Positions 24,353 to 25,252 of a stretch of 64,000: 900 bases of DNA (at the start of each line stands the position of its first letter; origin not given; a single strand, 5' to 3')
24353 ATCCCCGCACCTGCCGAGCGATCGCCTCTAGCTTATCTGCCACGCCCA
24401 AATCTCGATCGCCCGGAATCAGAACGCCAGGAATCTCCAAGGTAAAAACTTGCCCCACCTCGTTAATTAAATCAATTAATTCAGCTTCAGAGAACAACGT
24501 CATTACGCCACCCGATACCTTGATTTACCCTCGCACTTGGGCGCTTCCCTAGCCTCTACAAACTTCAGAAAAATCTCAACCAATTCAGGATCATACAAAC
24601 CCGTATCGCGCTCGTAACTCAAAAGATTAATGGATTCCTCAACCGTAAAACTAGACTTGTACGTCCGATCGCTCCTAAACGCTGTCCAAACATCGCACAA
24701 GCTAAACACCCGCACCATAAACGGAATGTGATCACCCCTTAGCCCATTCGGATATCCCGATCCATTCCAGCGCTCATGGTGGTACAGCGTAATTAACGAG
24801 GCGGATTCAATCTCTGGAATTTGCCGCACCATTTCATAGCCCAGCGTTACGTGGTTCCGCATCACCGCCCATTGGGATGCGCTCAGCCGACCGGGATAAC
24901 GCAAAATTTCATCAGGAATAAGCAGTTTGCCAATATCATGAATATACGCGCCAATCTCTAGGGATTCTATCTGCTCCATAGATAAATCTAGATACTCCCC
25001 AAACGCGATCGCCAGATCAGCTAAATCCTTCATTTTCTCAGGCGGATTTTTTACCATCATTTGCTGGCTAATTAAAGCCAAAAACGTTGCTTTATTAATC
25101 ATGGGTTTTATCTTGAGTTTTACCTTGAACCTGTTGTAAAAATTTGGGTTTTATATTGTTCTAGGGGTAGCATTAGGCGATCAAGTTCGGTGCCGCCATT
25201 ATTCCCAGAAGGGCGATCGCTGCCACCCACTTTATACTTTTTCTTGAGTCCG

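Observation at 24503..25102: Stand-alone, partly degenerate HD-GYP protein wired into the head-neck operon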

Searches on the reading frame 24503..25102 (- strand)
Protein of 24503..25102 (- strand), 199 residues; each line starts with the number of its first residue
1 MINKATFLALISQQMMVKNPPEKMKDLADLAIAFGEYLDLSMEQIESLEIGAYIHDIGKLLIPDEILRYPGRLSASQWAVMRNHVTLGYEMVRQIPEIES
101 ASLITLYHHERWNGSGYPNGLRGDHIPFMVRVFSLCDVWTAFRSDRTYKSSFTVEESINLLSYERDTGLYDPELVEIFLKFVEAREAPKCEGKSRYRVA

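Call 3: search_protein_families(library=pfam, proteins=[window:24503-25102:-], max_evalue=0.01)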
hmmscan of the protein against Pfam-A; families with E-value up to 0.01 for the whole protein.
window:24503-25102:- (199 aa): 2 families
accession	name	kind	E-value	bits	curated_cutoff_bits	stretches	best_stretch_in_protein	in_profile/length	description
PF13487.12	HD_5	-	6.6e-28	98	27.2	1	27-174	21-170/170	HD domain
PF01966.28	HD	-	2.7e-14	53.9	22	1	30-138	11-112/116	HD domain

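Call 4: search_protein_families(library=phrogs, proteins=[window:24503-25102:-], max_evalue=0.01)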
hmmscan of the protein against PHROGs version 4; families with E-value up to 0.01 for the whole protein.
window:24503-25102:- (199 aa): 0 families

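Call 8: search_dna_similar(query=window:24503-25102:-, collection=phages, mode=protein, max_evalue=0.001, max_rows=40)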
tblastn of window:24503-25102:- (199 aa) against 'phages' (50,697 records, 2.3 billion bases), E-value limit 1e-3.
Records with a match: 31; places in all: 32; records where one place covers at least 80% of the query: 5.
Best place of each record, by identity: <60% 31.
By first word of the organism name: Bacteriophage 30; Microcystis 1.
By host as written in the record: - 30; Microcystis sp. SG03 1.
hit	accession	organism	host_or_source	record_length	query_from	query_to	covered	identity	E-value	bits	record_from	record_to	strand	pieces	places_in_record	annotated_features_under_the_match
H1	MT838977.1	Bacteriophage sp.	human fecal samples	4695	5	187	92%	33.2%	1e-27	114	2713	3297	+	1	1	record has no annotation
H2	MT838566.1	Bacteriophage sp.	human fecal samples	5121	19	183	83%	35.5%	7e-29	118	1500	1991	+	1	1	record has no annotation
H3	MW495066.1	Microcystis phage MaAM05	Microcystis sp. SG03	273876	23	188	83%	34.1%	9e-21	95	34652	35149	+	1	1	3'3'-cGAMP-specific phosphodiesterase 3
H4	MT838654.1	Bacteriophage sp.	human fecal samples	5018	26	182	79%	35.0%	1e-26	111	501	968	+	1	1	record has no annotation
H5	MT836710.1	Bacteriophage sp.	human fecal samples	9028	26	180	78%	34.4%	2e-22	100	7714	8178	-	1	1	record has no annotation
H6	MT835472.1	Bacteriophage sp.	human fecal samples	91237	30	180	76%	34.0%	2e-19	91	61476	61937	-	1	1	record has no annotation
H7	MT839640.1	Bacteriophage sp.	human fecal samples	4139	28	180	77%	33.3%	5e-20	92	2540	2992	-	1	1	record has no annotation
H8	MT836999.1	Bacteriophage sp.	human fecal samples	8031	38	183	73%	34.9%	3e-19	90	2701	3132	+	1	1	record has no annotation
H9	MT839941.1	Bacteriophage sp.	human fecal samples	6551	26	188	82%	30.7%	2e-29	119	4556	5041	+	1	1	record has no annotation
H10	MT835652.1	Bacteriophage sp.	human fecal samples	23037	30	178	75%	33.5%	8e-27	112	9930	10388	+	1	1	record has no annotation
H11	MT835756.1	Bacteriophage sp.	human fecal samples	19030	40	178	70%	35.9%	3e-27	113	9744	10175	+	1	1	record has no annotation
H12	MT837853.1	Bacteriophage sp.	human fecal samples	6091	50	178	65%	37.8%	1e-24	105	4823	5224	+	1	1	record has no annotation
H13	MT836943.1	Bacteriophage sp.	human fecal samples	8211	30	179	75%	32.5%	3e-22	99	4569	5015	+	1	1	record has no annotation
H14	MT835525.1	Bacteriophage sp.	human fecal samples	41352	27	172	73%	33.3%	6e-26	109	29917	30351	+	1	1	record has no annotation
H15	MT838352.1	Bacteriophage sp.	human fecal samples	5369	40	178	70%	34.0%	9e-26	108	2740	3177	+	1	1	record has no annotation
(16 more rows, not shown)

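Call 11: find_homologous_proteins(query=window:24503-25102:-)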
Query window:24503-25102:- (199 aa): 1143 proteins with E <= 0.001 among 1281 candidates; the best 120 are listed.
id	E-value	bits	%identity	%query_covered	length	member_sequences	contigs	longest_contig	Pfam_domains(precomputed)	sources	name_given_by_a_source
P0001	4.5e-129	446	100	100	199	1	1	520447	PF13487.13,PF01966.29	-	-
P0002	4.0e-50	188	50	87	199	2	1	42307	PF13487.13,PF01966.29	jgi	jgi:putative two-component system response regulator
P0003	3.4e-38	149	40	87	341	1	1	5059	PF13487.13,PF01966.29,PF00072.31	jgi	jgi:putative two-component system response regulator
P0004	5.4e-36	142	45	77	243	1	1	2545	PF13487.13,PF01966.29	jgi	jgi:HD-GYP domain-containing protein (c-di-GMP phosphodiesterase class II)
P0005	7.2e-36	142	47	77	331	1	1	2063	PF13487.13,PF01966.29,PF00072.31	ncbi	-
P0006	1.1e-34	138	44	73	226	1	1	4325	PF13487.13,PF01966.29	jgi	jgi:putative two-component system response regulator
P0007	1.4e-33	134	42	79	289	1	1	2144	PF13487.13,PF01966.29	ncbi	ncbi:MAG: HD-GYP domain-containing protein, partial [Caldimicrobium sp.]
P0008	7.2e-33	132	39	78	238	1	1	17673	PF13487.13,PF01966.29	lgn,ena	-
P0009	1.4e-32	131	38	81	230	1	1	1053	PF13487.13,PF01966.29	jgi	jgi:HD-GYP domain-containing protein (c-di-GMP phosphodiesterase class II)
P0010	2.4e-32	130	41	79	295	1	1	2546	PF13487.13,PF01966.29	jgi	jgi:HD-GYP domain-containing protein (c-di-GMP phosphodiesterase class II)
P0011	4.0e-32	130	41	76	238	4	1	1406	PF13487.13,PF01966.29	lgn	-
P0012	4.6e-32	129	39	76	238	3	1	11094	PF13487.13,PF01966.29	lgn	-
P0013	9.0e-32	128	42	80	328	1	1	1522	PF13487.13,PF01966.29,PF00072.31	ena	-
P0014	2.1e-31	127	46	70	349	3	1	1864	PF13487.13,PF01966.29,PF00072.31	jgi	-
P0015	3.8e-31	126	38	85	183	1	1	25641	PF13487.13,PF01966.29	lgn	-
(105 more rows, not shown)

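Call 12: find_encoding_contigs(protein=P0002, flank=10000, max_places=4)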
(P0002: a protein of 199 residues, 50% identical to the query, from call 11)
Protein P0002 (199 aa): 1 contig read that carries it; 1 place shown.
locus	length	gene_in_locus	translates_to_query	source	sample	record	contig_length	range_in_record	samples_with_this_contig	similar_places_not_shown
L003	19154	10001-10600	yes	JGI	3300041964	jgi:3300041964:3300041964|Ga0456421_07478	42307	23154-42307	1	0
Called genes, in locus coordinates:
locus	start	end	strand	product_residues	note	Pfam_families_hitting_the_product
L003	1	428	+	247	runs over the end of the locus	-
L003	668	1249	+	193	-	-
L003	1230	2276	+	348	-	-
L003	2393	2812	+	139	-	-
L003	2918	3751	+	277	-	-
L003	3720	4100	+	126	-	-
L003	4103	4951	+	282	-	PF24299:DUF7483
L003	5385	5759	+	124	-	-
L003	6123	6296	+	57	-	-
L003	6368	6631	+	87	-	-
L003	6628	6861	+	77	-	-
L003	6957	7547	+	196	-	-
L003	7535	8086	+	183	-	PF02518:HATPase_c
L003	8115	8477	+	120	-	PF00072:Response_reg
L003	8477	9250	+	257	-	-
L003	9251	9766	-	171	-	-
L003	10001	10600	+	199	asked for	PF13487:HD_5, PF01966:HD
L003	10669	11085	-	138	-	PF26761:Acb5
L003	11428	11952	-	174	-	-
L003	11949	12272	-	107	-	-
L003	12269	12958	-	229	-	PF11150:DUF2927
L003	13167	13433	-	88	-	-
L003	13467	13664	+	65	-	-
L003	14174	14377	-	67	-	-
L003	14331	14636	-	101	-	-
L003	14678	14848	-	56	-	-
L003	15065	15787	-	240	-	-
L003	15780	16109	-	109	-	-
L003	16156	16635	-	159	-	-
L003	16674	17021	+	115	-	-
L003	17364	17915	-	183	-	-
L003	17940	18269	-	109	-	-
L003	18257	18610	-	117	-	-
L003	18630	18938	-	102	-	-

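Call 13: find_encoding_contigs(protein=P0015, flank=8000, max_places=3)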
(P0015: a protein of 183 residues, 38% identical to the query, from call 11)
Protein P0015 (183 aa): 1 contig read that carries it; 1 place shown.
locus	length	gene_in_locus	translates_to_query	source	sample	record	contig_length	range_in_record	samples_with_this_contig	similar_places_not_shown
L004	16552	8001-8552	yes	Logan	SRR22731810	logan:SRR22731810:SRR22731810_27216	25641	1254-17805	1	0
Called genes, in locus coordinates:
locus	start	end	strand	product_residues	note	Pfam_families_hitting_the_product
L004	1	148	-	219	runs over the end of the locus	PF02223:Thymidylate_kin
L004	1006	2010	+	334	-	PF00044:Gp_dh_N, PF02800:Gp_dh_C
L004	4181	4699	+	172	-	PF00583:Acetyltransf_1 (weak)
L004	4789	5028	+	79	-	-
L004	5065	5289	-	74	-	-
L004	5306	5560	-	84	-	-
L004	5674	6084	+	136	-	-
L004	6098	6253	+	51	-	-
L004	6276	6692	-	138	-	-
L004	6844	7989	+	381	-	PF04294:VanW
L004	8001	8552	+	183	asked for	PF01966:HD, PF13487:HD_5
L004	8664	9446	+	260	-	PF09568:RE_MjaI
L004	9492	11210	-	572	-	PF06480:FtsH_ext, PF00004:AAA, PF17862:AAA_lid_3, PF01434:Peptidase_M41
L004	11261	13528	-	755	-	PF00521:DNA_topoisoIV, PF03989:DNA_gyraseA_C (weak)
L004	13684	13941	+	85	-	-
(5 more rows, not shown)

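Call 14: search_solved_structures(query=window:24503-25102:-, show_alignments=5, max_evalue=0.00001)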
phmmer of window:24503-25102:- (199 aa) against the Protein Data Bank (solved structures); distinct sequences matched with E-value up to 0.00001: 5.
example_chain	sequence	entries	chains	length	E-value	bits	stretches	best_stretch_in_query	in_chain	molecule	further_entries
4mcw_A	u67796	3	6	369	8.3e-30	107.2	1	39-185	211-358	Metal dependent phosphohydrolase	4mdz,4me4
5z7c_A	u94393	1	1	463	9.7e-27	97.2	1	48-174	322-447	3'3'-cGAMP-specific phosphodiesterase 3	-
4r8z_A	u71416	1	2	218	7.9e-22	81.2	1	39-184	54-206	Cyclic di-GMP phosphodiesterase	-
9rbz_A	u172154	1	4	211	1.7e-13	54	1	26-181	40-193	HD domain/sensory box protein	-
9rc0_A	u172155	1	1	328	4.7e-13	52.5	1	26-181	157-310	HD domain/sensory box protein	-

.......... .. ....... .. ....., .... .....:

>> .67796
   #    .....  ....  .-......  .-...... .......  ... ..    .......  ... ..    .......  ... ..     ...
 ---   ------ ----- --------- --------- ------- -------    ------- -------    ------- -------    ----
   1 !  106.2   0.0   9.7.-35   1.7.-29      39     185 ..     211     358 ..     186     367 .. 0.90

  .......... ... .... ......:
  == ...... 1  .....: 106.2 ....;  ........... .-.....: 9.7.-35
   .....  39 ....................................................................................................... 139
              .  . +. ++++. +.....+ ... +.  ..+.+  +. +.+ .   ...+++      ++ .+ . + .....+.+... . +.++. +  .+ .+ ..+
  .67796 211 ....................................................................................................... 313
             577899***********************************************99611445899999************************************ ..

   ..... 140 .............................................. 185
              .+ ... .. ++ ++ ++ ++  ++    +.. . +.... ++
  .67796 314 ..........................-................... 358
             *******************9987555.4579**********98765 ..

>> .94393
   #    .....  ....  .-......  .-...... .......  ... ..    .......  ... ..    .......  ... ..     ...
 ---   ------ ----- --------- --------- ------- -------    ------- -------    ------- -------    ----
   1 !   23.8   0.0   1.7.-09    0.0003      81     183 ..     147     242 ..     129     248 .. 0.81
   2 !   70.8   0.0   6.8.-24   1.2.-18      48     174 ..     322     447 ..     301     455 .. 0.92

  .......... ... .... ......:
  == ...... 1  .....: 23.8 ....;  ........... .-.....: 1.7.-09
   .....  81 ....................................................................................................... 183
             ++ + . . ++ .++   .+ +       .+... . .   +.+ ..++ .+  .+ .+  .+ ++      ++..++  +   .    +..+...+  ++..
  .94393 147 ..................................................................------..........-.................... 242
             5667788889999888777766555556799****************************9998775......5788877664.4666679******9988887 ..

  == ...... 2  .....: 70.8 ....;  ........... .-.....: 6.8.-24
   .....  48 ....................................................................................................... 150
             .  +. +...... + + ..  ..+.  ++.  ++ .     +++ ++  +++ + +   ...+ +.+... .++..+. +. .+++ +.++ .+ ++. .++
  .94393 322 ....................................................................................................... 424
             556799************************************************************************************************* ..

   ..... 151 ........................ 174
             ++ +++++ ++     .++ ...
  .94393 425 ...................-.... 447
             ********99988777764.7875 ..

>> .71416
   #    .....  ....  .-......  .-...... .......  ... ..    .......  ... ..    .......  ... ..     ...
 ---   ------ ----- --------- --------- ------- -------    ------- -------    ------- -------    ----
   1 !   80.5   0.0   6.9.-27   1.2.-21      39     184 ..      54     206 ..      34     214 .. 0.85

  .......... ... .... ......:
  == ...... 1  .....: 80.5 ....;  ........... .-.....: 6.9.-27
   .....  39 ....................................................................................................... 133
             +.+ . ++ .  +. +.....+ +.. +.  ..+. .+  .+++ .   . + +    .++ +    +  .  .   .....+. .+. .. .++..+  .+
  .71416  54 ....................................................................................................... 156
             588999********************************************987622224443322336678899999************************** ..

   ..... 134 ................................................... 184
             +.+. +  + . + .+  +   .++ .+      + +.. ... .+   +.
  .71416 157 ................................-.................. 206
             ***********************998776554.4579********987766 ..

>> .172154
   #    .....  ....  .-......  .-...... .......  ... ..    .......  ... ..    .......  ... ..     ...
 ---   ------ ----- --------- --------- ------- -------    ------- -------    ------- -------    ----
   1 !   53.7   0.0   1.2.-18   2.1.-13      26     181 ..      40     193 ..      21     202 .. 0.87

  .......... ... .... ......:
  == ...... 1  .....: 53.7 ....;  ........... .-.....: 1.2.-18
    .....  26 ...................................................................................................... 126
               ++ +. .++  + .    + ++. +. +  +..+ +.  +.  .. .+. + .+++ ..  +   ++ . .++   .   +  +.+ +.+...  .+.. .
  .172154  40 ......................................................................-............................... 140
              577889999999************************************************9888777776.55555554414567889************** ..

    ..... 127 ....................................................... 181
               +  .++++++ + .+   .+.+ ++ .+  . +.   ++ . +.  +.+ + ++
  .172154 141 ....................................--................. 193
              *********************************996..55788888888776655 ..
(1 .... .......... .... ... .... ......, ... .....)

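Call 15: search_protein_families(library=pfam, proteins=[L003:10669-11085:-, L003:9251-9766:-, L003:8477-9250:+, L003:11428-11952:-, L003:4103-4951:+, L003:1230-2276:+, L003:2918-3751:+, L003:12269-12958:-, L003:15065-15787:-, L003:668-1249:+], max_evalue=0.01)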
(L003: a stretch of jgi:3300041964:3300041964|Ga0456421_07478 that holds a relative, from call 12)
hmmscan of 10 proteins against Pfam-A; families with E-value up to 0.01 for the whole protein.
L003:10669-11085:- (138 aa): 0 families

L003:9251-9766:- (171 aa): 0 families

L003:8477-9250:+ (257 aa): 0 families

L003:11428-11952:- (174 aa): 0 families

L003:4103-4951:+ (282 aa): 1 family
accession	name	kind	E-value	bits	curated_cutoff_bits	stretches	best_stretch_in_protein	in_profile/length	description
PF24299.1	DUF7483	-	6.2e-36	124.6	27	1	41-278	13-274/330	Domain of unknown function (DUF7483)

L003:1230-2276:+ (348 aa): 0 families

L003:2918-3751:+ (277 aa): 0 families

L003:12269-12958:- (229 aa): 1 family
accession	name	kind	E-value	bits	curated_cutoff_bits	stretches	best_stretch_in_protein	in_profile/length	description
PF11150.13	DUF2927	-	5.2e-34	118.6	26.2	1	37-224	4-204/206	Protein of unknown function (DUF2927)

L003:15065-15787:- (240 aa): 0 families

L003:668-1249:+ (193 aa): 0 families

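Call 25: find_related_loci(query=window:24503-25102:-, collection=viral_contigs, flank=8000)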
Query window:24503-25102:- (199 aa) in viral_contigs; peptide patterns used: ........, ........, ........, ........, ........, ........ (x = any residue, [..] = any of these).
4 stretches matched a pattern; 1 encode a relative of the query (tblastn E <= 1e-3); 1 distinct loci.
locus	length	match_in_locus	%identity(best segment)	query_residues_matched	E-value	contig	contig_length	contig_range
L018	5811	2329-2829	39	23-186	7e-31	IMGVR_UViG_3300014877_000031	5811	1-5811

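Call 26: search_protein_families(library=pfam, proteins=[L003:10669-11085:-], max_evalue=0.01)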
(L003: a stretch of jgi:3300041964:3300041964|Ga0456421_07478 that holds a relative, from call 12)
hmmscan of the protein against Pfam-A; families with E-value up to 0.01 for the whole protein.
L003:10669-11085:- (138 aa): 0 families

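Call 45: search_protein_families(library=phrogs, proteins=[L003:10669-11085:-, L003:1230-2276:+, L003:2918-3751:+, L003:4103-4951:+, L003:8477-9250:+, L003:9251-9766:-, L003:11428-11952:-, L003:12269-12958:-, L003:15065-15787:-, L003:17364-17915:-], max_evalue=0.001)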
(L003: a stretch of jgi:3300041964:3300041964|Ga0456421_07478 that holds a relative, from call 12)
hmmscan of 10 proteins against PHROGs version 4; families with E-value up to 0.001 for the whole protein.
L003:10669-11085:- (138 aa): 1 family
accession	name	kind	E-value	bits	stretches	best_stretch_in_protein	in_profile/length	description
phrog_7499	-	unknown function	7.7e-08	33.1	0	15-49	37-72/91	-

L003:1230-2276:+ (348 aa): 1 family
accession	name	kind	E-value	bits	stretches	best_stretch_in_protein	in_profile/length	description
phrog_31840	-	unknown function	4.7e-46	158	1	7-321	202-525/1321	-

L003:2918-3751:+ (277 aa): 5 families
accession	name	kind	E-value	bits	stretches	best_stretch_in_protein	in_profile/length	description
phrog_5073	-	tail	5.3e-15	56.4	2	152-213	215-269/519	tail fiber protein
phrog_15074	-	unknown function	2.6e-13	49.2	2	143-224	750-829/1773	-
phrog_9851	-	tail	1.4e-11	44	1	5-138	138-267/1092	tail fiber protein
phrog_31840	-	unknown function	9.8e-07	27.7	1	203-255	1101-1154/1321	-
phrog_26419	-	tail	2.4e-06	27.3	1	81-247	154-314/567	tail fiber protein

L003:4103-4951:+ (282 aa): 2 families
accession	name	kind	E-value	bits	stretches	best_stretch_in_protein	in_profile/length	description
phrog_19943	-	head and packaging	6.1e-26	91.4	1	48-276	917-1165/1227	virion structural protein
phrog_24898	-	tail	2.6e-23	83.7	2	120-278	145-307/371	tail fiber protein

L003:8477-9250:+ (257 aa): 1 family
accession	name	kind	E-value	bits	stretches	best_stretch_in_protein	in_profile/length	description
phrog_731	-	unknown function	0.00083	19.7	0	4-63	2-58/227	-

L003:9251-9766:- (171 aa): 0 families

L003:11428-11952:- (174 aa): 0 families

L003:12269-12958:- (229 aa): 0 families

L003:15065-15787:- (240 aa): 0 families

L003:17364-17915:- (183 aa): 0 families

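Call 47: predict_structure(alignment_id=A1)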
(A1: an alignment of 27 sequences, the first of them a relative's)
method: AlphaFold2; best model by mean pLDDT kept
length: 199 residues; sequences in the alignment: 27
mean_pLDDT: 92.4   pTM: 0.87
mean pLDDT of the five models: 92.4, 92.1, 91.6, 91.0, 90.7
residues with pLDDT >= 90: 161; 70-90: 27; 50-70: 5; < 50: 6
segments of 3 or more residues with pLDDT < 50: 194-199
pLDDT, mean of each block of 10 residues (from residue 1): 78 81 93 98 98 96 94 97 98 95 98 98 98 98 92 98 98 98 88 49
secondary structure, 60 per line:
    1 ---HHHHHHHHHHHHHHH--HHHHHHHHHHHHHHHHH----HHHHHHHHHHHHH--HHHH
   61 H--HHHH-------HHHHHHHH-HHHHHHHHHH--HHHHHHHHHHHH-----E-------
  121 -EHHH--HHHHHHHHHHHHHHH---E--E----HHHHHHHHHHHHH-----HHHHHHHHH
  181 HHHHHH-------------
elements in order: H4-18 H21-37 H42-54 H57-61 H64-67 H75-82 H84-93 H96-107 H128-142 H154-166 H172-186

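Call 51: fold_search(model_id=the predicted structure, library=pdb)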
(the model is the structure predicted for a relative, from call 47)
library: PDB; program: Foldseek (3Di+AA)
matches with E <= 10: 500; with E <= 0.001: 18
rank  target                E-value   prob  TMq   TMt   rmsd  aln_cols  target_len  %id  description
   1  4mcw_B                2.4e-10  1.00  0.81  0.46   2.3       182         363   31  Crystal structure of a HD-GYP domain (a cyclic-di-GMP phosphodiesterase) containing a tri-nuclear metal centre (released 2014-02-19)
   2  4mcw_A                2.6e-10  1.00  0.79  0.45   2.5       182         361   31  Crystal structure of a HD-GYP domain (a cyclic-di-GMP phosphodiesterase) containing a tri-nuclear metal centre (released 2014-02-19)
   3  4r8z_B                2.7e-10  1.00  0.80  0.73   2.4       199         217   26  Crystal Structure of PA4781 HD-GYP domain from Pseudomonas aeruginosa at 2.2A resolution showing a bi-metallic Ni ion  (released 2015-03-04)
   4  4r8z_A                4.4e-10  1.00  0.77  0.71   3.7       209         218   28  Crystal Structure of PA4781 HD-GYP domain from Pseudomonas aeruginosa at 2.2A resolution showing a bi-metallic Ni ion  (released 2015-03-04)
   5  9rbz_B                1.2e-08  1.00  0.78  0.75   2.6       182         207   22  DvhD, HD-GYP domain, c-di-GMP-bound (released 2026-03-04)
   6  9rbz_C                1.2e-08  1.00  0.78  0.77   2.6       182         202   22  DvhD, HD-GYP domain, c-di-GMP-bound (released 2026-03-04)
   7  9rbz_A                1.4e-08  1.00  0.78  0.75   2.6       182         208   22  DvhD, HD-GYP domain, c-di-GMP-bound (released 2026-03-04)
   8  9rbz_D                1.6e-08  1.00  0.77  0.75   2.6       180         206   22  DvhD, HD-GYP domain, c-di-GMP-bound (released 2026-03-04)
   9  9rc0                  3.4e-05  1.00  0.70  0.49   3.4       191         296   19  DvhD, PAS/HD-GYP domains (released 2026-03-04)
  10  5z7c                  1.1e-04  1.00  0.62  0.32   6.8       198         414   21  crystal structure of cyclic GMP-AMP specifc phosphodiesterases in V.cholerae (V-cGAP3) (released 2019-01-02)
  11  3tm8_A                1.5e-04  1.00  0.63  0.42   3.5       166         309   19  Bd1817, a HDG"Y"P protein from Bdellovibrio bacteriovorus (released 2011-10-19)
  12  3tmb_B                2.2e-04  1.00  0.64  0.42   5.3       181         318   18  Bd1817, a HDG"Y"P protein from Bdellovibrio bacteriovorus (released 2011-10-19)
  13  3tmc_A                2.3e-04  1.00  0.63  0.43   3.5       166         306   19  Bd1817, a HDG"Y"P protein from Bdellovibrio bacteriovorus (released 2011-10-19)
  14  4s1b_A                2.3e-04  1.00  0.62  0.58   5.7       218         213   15  Crystal Structure of L. monocytogenes phosphodiesterase PgpH HD domain in complex with Cyclic-di-AMP (released 2015-02-11)
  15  3tm8_B                2.5e-04  1.00  0.63  0.43   3.5       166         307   19  Bd1817, a HDG"Y"P protein from Bdellovibrio bacteriovorus (released 2011-10-19)
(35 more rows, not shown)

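Call 53: search_protein_representatives(alignment_id=A2)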
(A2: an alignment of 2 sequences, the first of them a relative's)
Query: 2 sequences, 214 profile positions. Proteins with E-value up to 0.001 (for the whole library): 113995; up to 1e-10: 88198; up to 1e-30: 4432. The best 150 are listed.
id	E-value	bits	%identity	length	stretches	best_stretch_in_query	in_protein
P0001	6.6e-117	404.9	-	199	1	20-214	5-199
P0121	1.8e-63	230.3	-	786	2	37-204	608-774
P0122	2.5e-61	223.3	-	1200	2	26-198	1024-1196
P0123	1.1e-60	221.2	-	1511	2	34-202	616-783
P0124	1.2e-60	221.1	-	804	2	35-203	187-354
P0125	1.8e-59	217.3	-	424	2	7-200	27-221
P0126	2.1e-59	217.0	-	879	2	24-200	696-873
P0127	6.0e-58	212.3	-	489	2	11-199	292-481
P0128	3.4e-55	203.3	-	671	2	38-198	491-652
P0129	1.3e-54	201.3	-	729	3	8-195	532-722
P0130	1.4e-53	198.0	-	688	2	20-198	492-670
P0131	1.5e-53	197.9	-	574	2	61-200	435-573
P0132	1.7e-53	197.7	-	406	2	20-189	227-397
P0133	3.8e-53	196.6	-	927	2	53-199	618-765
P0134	1.7e-52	194.4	-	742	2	42-198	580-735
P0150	1.2e-47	178.6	-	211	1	22-206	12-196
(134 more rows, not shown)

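Call 54: get_annotated_region(hit=H3, flank=6000)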
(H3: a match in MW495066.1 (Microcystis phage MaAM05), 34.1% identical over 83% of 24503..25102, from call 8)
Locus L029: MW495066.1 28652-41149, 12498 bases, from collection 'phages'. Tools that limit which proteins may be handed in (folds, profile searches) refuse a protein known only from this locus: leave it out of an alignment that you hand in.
description: Microcystis phage MaAM05, complete genome.
organism: Microcystis phage MaAM05 (NCBI taxid 2812902)
taxonomy: Viruses; Duplodnaviria; Heunggongvirae; Uroviricota; Caudoviricetes
host: Microcystis sp. SG03; source: hospital wastewater; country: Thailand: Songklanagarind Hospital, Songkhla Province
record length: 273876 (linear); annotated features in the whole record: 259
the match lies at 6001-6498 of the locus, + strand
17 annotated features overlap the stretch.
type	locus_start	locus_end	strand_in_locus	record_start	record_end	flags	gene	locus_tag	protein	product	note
CDS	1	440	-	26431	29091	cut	sctC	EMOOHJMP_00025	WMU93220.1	type 3 secretion system secretin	-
CDS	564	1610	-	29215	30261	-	-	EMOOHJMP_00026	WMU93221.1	hypothetical protein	-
CDS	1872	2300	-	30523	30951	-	-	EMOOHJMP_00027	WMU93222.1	hypothetical protein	-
CDS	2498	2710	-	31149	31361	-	-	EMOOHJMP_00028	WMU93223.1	hypothetical protein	-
CDS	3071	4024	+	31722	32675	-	trxB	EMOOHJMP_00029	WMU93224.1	thioredoxin reductase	-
CDS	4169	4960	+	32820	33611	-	-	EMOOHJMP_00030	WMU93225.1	hypothetical protein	-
CDS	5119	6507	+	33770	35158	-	-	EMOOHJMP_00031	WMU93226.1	3'3'-cGAMP-specific phosphodiesterase 3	-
CDS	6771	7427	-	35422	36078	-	-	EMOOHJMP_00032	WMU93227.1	hypothetical protein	-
CDS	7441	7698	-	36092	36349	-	-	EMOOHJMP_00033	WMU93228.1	hypothetical protein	-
CDS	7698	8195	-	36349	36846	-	coaD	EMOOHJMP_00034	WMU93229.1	phosphopantetheine adenylyltransferase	-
CDS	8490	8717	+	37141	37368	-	-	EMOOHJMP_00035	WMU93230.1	hypothetical protein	-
tRNA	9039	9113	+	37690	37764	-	-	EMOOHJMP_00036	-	tRNA-Trp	-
CDS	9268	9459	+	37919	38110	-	secE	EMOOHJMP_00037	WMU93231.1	protein translocase subunit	Protein translocase subunit SecE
CDS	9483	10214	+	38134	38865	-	nusG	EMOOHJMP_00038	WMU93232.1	transcription termination/antitermination protein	transcription termination/antitermination protein NusG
CDS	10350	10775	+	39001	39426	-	rplK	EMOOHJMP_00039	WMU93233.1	50S ribosomal protein L11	-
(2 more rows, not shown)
